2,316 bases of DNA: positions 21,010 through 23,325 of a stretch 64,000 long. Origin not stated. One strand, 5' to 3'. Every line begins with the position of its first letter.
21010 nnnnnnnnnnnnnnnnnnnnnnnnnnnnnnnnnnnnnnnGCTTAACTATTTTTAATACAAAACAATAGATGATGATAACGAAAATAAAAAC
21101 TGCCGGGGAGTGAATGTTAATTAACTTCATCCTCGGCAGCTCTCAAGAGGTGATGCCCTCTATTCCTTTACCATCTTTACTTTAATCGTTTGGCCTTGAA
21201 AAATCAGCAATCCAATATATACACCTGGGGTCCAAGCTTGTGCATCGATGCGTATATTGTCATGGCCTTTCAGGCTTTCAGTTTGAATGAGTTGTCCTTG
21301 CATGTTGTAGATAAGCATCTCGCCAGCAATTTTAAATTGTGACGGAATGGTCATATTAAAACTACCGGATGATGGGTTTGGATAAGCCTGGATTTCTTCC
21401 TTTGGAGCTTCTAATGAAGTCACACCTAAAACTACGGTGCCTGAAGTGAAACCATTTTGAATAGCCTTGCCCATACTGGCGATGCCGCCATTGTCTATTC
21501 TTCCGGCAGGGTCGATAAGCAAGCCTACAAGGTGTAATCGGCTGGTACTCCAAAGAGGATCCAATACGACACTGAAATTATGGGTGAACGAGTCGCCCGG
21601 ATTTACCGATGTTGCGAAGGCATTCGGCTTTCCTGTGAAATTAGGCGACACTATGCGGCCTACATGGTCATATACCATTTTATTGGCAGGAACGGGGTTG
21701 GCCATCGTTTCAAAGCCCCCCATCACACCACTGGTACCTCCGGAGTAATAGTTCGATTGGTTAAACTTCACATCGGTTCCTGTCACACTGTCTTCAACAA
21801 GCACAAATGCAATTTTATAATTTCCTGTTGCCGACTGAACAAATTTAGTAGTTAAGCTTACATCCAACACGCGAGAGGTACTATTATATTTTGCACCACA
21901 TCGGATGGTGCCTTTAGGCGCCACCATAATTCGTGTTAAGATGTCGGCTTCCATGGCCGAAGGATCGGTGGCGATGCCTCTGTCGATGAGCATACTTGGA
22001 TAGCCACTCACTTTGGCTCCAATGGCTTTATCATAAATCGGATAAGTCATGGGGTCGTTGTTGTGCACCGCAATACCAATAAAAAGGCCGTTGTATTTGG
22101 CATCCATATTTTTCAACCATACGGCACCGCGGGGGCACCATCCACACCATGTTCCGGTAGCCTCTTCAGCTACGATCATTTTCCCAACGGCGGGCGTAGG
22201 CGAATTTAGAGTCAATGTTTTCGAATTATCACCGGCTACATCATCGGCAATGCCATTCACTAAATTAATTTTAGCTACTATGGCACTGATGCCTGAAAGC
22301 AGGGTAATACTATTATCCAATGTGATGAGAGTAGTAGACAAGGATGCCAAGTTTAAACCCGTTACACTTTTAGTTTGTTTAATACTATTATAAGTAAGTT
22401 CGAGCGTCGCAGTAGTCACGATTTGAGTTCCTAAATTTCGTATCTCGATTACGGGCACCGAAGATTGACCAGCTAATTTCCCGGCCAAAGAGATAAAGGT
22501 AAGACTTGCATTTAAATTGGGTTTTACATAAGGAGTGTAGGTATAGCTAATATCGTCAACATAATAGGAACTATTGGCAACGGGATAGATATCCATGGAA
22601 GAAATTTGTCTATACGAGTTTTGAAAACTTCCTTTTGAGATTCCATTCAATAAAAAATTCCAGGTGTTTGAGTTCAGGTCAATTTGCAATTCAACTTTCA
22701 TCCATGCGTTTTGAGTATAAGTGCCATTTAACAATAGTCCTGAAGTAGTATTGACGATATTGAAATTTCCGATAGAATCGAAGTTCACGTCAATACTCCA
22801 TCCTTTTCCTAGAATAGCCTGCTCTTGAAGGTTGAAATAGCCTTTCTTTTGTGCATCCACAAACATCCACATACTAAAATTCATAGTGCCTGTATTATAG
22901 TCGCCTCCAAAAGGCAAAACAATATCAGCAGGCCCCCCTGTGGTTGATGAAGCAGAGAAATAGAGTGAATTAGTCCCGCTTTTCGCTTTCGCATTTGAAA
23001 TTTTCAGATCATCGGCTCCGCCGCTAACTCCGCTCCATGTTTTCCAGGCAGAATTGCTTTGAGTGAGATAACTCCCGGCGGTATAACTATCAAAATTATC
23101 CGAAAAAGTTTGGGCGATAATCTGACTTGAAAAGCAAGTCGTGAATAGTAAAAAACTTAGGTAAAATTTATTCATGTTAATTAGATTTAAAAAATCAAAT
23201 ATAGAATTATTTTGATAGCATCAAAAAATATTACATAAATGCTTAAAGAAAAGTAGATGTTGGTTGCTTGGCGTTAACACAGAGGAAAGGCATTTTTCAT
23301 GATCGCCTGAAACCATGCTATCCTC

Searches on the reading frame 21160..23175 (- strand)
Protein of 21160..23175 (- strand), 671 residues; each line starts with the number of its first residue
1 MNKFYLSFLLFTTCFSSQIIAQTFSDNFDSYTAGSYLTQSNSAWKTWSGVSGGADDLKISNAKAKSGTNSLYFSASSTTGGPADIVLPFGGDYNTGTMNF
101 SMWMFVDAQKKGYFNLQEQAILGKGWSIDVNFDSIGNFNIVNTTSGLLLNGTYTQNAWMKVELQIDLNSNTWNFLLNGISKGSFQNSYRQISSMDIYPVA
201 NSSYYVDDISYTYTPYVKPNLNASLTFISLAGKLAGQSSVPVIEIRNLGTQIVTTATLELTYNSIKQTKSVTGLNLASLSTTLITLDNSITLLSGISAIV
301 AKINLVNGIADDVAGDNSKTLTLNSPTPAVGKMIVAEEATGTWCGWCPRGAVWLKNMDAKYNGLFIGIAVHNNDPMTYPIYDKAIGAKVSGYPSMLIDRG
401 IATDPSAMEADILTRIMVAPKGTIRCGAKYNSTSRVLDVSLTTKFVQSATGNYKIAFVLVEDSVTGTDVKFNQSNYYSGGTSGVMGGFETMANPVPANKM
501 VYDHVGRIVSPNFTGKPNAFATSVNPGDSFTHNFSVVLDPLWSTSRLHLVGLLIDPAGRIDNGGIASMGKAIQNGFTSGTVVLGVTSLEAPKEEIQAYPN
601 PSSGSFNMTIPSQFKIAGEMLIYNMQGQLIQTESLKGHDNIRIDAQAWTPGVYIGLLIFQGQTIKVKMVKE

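Call 5: search_protein_families(library=pfam, proteins=[window:21160-23175:-])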
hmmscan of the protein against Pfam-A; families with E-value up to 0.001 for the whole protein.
window:21160-23175:- (671 aa): 2 families
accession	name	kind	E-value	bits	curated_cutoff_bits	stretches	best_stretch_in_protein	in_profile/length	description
PF11551.14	Omp28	-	7.9e-10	39.3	34.9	1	388-555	9-153/171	Outer membrane protein Omp28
PF18962.6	Por_Secre_tail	-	6.9e-09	36.3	27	1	598-656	2-61/75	Secretion system C-terminal sorting domain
